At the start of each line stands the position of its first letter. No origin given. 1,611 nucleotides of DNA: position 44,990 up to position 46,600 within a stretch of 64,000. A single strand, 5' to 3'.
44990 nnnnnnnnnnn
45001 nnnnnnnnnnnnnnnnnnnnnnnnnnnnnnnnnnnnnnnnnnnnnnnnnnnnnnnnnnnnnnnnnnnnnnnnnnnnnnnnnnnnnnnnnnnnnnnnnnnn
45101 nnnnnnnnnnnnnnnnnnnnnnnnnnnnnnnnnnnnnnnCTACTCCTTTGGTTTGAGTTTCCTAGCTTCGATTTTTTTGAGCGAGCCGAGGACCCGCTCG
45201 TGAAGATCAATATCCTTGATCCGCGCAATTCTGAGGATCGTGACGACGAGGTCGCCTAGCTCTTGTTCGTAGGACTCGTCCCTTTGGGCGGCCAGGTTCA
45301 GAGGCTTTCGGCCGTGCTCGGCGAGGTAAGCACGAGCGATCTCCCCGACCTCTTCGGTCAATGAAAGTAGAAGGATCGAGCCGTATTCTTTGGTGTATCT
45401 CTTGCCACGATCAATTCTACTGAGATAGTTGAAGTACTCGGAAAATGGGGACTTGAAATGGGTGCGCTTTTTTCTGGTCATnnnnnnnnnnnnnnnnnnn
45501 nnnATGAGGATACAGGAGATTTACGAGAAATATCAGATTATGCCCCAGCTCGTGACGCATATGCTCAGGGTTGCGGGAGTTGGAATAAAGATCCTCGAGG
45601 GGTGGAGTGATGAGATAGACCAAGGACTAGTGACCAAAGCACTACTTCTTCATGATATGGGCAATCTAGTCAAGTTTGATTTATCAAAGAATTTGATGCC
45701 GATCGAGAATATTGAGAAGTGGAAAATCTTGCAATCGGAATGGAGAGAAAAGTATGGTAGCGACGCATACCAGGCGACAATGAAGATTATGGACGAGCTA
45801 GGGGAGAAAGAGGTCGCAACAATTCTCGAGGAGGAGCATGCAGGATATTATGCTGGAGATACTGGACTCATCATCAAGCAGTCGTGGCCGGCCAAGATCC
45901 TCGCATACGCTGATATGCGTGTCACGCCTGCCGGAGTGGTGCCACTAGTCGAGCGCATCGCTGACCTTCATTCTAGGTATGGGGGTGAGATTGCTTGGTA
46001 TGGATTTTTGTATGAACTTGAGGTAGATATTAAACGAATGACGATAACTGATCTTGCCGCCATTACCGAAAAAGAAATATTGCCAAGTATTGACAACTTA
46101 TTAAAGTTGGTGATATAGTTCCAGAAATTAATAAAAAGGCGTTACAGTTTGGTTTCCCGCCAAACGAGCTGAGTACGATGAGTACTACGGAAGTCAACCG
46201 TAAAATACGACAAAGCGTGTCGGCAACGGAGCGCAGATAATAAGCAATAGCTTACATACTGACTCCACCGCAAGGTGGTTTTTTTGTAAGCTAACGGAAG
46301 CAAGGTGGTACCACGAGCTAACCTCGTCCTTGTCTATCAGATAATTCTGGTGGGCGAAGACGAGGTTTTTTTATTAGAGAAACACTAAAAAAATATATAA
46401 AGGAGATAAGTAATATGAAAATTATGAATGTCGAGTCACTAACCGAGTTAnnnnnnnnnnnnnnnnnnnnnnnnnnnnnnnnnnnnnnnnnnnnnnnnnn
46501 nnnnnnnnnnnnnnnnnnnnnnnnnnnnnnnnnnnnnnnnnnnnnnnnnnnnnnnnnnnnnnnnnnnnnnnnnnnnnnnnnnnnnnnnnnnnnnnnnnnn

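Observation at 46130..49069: T-box leader controlling an ornithine cyclodeaminase - tRNA-binding protein - ProRS operon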

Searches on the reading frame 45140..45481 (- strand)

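Call 7: search_protein_families(library=pfam, proteins=[window:45140-45481:-])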
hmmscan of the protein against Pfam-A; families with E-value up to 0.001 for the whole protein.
window:45140-45481:- (113 aa): 1 family
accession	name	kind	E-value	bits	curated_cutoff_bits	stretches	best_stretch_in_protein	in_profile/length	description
PF03819.22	MazG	-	1.2e-07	32.4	22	1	37-108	6-70/74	MazG nucleotide pyrophosphohydrolase domain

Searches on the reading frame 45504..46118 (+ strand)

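Call 7: search_protein_families(library=pfam, proteins=[window:45504-46118:+])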
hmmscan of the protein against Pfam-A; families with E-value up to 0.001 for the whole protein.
window:45504-46118:+ (204 aa): 1 family
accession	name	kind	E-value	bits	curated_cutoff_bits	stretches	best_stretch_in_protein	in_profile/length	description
PF01966.28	HD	-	5.6e-05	23.8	22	1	17-113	2-87/116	HD domain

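Call 8: search_protein_families(library=ncbifam, proteins=[window:45504-46118:+])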
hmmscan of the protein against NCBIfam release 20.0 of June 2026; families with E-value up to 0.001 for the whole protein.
window:45504-46118:+ (204 aa): 0 families

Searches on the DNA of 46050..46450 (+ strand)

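Call 4: search_rna_families(source=window, start=46050, end=46450, threshold=evalue, max_evalue=10, show_alignments=5)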
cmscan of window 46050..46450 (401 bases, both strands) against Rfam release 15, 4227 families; matches with E-value up to 10: 10.
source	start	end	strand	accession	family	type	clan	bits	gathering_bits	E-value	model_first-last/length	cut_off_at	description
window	46133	46334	+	RF00230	T-box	Cis-reg; leader;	-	34.8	93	3e-06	1-219/219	no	T-box leader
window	46321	46368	+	RF04065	mir-7563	Gene; miRNA;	-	28.9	80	0.001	1-76/76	no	mir-7563 microRNA precursor family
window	46294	46408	-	RF02030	tp2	Gene; sRNA;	-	19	50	1.6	1-114/114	no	tp2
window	46322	46427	+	RF03123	gCoV-3UTR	Cis-reg;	CL00117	17.5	175.8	0.037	138-255/275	no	Gammacoronavirus 3'UTR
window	46359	46444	+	RF02776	SodC_thermometer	Cis-reg; thermoregulator;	-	17.5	125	7.7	1-93/93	no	SodC 5' UTR thermometer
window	46320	46368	+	RF04136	MIR1862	Gene; miRNA;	-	17.2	84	1.1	1-90/90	no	MIR1862 microRNA precursor family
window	46221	46283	+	RF00372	sroH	Gene; sRNA;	-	16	80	0.1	99-161/161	no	sroH RNA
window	46289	46387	+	RF03530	bglG-cis-reg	Cis-reg;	-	14.4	80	6.8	1-137/137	no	cis-regulatory element of the bglG/LicT operon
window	46243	46267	-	RF02182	ST7-AS2_2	Gene; lncRNA;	-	12.7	45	1.5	23-47/47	no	ST7 antisense RNA 2 conserved region 2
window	46250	46307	+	RF00599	SNORA77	Gene; snRNA; snoRNA; HACA-box;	-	12.1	42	6.1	1-125/125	no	Small nucleolar RNA SNORA77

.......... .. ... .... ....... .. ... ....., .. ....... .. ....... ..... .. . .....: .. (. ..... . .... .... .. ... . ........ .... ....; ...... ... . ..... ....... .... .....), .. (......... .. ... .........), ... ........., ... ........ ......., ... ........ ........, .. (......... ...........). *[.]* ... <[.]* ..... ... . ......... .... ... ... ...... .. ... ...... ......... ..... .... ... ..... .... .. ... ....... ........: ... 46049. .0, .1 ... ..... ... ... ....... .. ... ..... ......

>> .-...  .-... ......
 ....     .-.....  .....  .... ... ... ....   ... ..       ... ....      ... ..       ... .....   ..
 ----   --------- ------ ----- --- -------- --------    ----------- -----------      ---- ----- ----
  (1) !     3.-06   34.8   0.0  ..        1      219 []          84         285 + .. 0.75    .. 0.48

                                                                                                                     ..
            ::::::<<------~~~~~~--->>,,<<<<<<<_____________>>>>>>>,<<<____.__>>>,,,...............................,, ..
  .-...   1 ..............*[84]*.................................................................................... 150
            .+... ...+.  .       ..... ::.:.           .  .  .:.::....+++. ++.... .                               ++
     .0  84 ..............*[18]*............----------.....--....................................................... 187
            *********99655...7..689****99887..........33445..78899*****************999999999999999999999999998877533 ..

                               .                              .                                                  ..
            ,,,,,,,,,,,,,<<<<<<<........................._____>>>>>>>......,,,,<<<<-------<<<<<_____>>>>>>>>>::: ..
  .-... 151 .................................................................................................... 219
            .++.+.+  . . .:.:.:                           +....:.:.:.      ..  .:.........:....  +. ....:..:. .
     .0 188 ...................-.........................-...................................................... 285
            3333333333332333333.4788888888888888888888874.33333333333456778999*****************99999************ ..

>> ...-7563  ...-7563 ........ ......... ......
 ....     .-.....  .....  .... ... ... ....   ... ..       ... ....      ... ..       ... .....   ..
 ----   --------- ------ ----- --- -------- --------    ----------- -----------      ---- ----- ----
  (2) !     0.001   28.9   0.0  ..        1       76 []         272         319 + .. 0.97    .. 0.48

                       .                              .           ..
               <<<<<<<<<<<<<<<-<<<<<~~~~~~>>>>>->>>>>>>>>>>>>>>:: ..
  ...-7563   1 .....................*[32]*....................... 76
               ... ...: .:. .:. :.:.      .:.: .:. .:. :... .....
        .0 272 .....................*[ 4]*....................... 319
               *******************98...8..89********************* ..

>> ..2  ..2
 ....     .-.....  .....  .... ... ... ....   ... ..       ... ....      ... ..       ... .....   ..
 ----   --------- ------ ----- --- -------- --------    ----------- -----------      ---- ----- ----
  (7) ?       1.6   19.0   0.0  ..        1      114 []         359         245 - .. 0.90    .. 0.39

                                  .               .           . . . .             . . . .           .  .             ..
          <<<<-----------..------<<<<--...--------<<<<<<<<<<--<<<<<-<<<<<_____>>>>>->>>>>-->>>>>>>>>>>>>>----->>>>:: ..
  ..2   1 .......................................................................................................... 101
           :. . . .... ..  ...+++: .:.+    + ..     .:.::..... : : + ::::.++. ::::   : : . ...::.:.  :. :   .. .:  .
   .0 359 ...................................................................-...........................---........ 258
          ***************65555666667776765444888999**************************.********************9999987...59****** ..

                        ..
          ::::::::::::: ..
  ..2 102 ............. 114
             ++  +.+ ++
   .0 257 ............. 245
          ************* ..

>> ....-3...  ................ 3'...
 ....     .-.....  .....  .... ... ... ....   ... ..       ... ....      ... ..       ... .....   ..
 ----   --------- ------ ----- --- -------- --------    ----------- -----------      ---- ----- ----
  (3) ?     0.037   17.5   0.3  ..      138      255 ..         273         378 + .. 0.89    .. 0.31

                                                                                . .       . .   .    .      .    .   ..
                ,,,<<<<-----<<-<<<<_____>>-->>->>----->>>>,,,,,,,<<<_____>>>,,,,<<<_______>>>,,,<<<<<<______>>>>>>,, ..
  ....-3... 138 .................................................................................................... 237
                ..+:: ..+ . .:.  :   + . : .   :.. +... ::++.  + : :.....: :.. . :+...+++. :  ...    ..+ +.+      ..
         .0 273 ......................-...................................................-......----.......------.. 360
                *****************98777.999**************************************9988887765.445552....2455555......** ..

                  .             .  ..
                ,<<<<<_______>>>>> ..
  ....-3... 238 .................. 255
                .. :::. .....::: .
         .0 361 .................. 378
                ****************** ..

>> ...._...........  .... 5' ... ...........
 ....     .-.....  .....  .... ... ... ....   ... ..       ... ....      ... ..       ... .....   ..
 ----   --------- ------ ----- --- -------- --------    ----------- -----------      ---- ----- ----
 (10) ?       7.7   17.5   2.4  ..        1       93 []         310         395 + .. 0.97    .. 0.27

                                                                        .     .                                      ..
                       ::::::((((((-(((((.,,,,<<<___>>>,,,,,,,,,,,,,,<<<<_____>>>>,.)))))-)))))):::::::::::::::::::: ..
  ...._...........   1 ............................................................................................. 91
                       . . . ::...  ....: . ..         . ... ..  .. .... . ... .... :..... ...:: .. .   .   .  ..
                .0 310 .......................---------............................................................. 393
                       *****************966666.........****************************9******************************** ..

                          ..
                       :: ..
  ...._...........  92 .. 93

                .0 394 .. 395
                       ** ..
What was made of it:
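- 46187..46211 (+): Stem IIA/B pseudoknot. IIA is ACGG 46187-46190 paired with CCGU 46198-46201, with the F-box-like CCGUAA. IIB pairs loop GUC 46193-46195 with GAC 46209-46211. Rfam aligns IIA (call 4).
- On T-box leader (RF00230): Rfam deletes 84 model positions here (call 4).
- The Rfam score is sub-threshold and the platform is missing (call 4). Rfam aligns the full model length 1-219 (call 4).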

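Call 41: build_rna_model(alignment_id=A1, structure=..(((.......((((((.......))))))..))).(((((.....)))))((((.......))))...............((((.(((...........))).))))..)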
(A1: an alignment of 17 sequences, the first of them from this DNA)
Model R1 built from alignment A1 (17 sequences, 111 columns); structure: as given.
model positions 107; base pairs 25; branch points 3; effective number of sequences 1.04; information 0.591 bits per position. Calibrated on 0.2 Mb of random sequence (short: E-values are rough).
structure used (alignment columns):
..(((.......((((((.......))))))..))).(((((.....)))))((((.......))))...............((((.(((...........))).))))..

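Call 42: search_with_rna_model(model_id=R1, source=window, max_evalue=10, show_alignments=4)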
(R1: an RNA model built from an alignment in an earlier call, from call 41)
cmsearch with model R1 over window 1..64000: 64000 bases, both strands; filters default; matches with E-value up to 10: 2.
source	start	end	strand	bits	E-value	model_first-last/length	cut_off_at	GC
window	46136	46236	+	103.8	7.8e-22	1-107/107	no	0.51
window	4907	5014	-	31.7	1.2e-05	1-107/107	no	0.51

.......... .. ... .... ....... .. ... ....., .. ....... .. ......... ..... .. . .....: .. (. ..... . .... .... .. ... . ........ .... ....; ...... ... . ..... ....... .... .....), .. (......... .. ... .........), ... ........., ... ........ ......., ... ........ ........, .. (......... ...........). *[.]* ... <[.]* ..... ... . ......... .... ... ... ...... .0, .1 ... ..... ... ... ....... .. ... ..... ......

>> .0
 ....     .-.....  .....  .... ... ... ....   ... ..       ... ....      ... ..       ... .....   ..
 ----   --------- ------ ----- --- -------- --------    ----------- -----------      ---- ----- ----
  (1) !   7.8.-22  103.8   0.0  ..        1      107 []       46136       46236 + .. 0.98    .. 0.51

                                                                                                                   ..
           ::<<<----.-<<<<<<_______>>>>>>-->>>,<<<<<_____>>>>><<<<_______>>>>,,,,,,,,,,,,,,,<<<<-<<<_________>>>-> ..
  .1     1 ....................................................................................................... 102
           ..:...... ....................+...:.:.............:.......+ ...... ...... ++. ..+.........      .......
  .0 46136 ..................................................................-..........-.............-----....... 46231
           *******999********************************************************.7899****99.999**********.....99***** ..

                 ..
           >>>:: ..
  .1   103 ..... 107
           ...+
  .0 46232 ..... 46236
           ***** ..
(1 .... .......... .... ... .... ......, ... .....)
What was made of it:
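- That site precedes serS and has a UCC loop and a UGGC bulge (call 42).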

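Call 44: search_with_rna_model(model_id=R1, sources=[L001, L002, L003, L004, L005, L006, L007, L008, L009, L010, L011, L012, L013, L014, L015, L016, L017, L018, L019, L020, L021, L022, L023, L024, L025, L026, L027, L028, L029, L030, L031, L032, L033, L034, L035, L036, L037, L038, L039, L040, L041, L042, L043, L044, L045, L046, L047, L048, L049, L050, L051, L052, L053, L054, L055, L056, L057, L058, L059, L060, L061, L062, L063, L064, L065, L066, L067, L068, L069, L070, L071, L072, L073, L074, L075, L076, L077, L078, L079, L080, L081, L082, L083, L084, L085, L086, L087, L088, L089, L090, L091, L092, L093, L094, L095, L096, L097, L098, L099, L100], max_evalue=1)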
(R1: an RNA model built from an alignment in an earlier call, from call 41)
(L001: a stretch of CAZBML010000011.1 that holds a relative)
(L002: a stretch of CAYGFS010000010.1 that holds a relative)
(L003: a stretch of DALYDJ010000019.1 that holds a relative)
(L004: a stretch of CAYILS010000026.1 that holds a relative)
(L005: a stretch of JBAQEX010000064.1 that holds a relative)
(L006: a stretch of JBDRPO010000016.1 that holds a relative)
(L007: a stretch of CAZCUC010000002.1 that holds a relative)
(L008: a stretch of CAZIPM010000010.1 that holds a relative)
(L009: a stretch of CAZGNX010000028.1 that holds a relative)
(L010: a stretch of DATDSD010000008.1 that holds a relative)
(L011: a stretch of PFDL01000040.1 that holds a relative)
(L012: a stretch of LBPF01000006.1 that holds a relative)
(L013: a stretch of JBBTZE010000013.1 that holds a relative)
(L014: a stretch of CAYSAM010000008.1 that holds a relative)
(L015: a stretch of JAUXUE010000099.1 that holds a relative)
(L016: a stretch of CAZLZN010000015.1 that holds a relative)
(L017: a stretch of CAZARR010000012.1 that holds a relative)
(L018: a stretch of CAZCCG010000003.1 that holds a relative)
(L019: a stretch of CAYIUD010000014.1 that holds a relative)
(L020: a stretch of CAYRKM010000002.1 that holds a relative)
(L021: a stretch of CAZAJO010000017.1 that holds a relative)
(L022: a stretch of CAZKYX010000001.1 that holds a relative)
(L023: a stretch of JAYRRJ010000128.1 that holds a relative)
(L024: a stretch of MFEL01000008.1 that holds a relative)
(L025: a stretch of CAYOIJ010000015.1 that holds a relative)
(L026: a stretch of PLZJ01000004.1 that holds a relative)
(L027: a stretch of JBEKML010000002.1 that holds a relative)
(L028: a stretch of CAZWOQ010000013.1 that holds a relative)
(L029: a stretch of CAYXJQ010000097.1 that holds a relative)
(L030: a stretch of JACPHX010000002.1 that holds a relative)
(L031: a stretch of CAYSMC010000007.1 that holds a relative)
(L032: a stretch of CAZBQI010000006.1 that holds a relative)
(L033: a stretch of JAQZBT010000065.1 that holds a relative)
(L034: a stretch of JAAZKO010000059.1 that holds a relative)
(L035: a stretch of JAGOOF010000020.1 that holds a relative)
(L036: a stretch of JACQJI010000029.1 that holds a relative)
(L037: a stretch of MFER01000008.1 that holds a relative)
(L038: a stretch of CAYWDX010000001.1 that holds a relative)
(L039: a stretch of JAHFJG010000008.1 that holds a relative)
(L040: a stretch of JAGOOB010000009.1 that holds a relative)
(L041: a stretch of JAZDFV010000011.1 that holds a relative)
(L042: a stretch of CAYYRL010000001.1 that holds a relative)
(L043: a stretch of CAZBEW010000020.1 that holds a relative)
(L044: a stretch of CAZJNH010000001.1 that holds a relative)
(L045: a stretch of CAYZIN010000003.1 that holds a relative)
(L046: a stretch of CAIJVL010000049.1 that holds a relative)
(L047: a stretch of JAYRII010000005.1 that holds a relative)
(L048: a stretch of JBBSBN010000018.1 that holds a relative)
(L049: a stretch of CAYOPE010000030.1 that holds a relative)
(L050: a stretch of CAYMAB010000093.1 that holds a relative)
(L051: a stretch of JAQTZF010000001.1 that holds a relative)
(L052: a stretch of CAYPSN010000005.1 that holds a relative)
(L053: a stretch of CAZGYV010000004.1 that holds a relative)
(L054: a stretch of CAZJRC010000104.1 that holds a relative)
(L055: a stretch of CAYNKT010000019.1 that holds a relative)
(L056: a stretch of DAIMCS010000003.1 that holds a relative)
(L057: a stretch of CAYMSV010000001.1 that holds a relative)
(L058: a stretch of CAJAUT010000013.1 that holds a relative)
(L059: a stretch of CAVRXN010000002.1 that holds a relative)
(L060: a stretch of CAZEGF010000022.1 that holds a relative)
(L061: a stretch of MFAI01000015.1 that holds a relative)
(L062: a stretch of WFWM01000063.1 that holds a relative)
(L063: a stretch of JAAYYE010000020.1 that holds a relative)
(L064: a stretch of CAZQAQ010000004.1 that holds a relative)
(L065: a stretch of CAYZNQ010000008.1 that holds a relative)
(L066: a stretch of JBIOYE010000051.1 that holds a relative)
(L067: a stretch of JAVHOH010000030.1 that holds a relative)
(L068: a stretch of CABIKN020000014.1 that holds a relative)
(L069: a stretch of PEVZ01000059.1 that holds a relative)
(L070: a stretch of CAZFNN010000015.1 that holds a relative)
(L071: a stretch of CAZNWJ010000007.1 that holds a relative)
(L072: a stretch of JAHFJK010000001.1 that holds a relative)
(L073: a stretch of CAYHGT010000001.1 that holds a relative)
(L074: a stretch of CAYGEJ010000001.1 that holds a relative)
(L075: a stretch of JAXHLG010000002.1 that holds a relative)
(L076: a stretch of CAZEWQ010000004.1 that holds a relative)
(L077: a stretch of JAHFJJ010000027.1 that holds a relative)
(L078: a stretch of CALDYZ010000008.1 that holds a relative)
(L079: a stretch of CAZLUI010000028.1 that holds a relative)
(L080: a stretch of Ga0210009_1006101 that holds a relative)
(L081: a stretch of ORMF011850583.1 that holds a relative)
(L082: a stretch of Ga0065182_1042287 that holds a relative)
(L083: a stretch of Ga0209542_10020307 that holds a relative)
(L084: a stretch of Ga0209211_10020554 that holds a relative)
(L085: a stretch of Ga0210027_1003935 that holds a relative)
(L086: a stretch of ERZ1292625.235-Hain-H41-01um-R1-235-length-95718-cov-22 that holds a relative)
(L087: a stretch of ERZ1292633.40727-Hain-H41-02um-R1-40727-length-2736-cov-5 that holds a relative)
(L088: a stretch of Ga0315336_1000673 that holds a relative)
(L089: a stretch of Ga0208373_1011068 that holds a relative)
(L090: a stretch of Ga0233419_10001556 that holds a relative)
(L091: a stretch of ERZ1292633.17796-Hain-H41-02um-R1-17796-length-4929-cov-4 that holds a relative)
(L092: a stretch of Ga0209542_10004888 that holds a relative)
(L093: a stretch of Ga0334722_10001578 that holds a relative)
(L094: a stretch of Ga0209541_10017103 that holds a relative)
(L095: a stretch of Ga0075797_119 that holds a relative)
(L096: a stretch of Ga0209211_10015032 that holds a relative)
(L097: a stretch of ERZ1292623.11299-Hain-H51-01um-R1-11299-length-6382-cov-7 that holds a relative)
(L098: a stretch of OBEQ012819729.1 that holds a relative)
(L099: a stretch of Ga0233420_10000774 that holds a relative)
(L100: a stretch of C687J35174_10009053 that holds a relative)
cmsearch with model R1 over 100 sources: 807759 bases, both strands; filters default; matches with E-value up to 1: 31.
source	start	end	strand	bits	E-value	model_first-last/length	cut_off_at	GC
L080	1912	2020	+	126.3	8.5e-26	1-107/107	no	0.45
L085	2912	3019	+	124.5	2.2e-25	1-107/107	no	0.5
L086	13662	13770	+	123.8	3.2e-25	1-107/107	no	0.48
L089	3234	3342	-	123.8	3.2e-25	1-107/107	no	0.48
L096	8360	8468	-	123.8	3.2e-25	1-107/107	no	0.48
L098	3354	3462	-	123.5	3.8e-25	1-107/107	no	0.46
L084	6596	6703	+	122.6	5.8e-25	1-107/107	no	0.45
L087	2174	2277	-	122.2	7.3e-25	1-107/107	no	0.48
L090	3488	3597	-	118.2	5.9e-24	1-107/107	no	0.46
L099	11660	11769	+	118.2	5.9e-24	1-107/107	no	0.46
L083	8845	8946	-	114.5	4e-23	1-107/107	no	0.52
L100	7322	7423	-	114.5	4e-23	1-107/107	no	0.52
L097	3122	3227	-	112.1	1.4e-22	1-107/107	no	0.46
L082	108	216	+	110.5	3e-22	1-107/107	no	0.48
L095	2717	2822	+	107.9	1.2e-21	1-107/107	no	0.45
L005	2628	2729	+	107.4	1.6e-21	1-107/107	no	0.53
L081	6994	7093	-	106.7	2.3e-21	1-107/107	no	0.51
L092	2256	2356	+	103.8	9.7e-21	1-107/107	no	0.5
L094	3924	4024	-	103.8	9.7e-21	1-107/107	no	0.5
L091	1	93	-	88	3.4e-17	1-98/107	3'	0.49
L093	7983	8085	+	77.6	7.4e-15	1-107/107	no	0.49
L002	3480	3584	+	38.3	5.1e-06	1-107/107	no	0.56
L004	3479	3578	+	38.1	5.4e-06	1-107/107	no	0.52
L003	119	218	+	36.8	1.1e-05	1-107/107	no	0.49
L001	696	790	+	32.6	9.7e-05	1-107/107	no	0.49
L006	3481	3582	+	29.6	0.00045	1-107/107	no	0.55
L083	5331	5408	-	26.4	0.0023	1-107/107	no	0.5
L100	3808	3885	-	26.4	0.0023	1-107/107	no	0.5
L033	1197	1292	+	26.4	0.0023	1-107/107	no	0.62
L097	6112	6214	+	24.6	0.006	1-107/107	no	0.48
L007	3449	3570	+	19.1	0.1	1-107/107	no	0.54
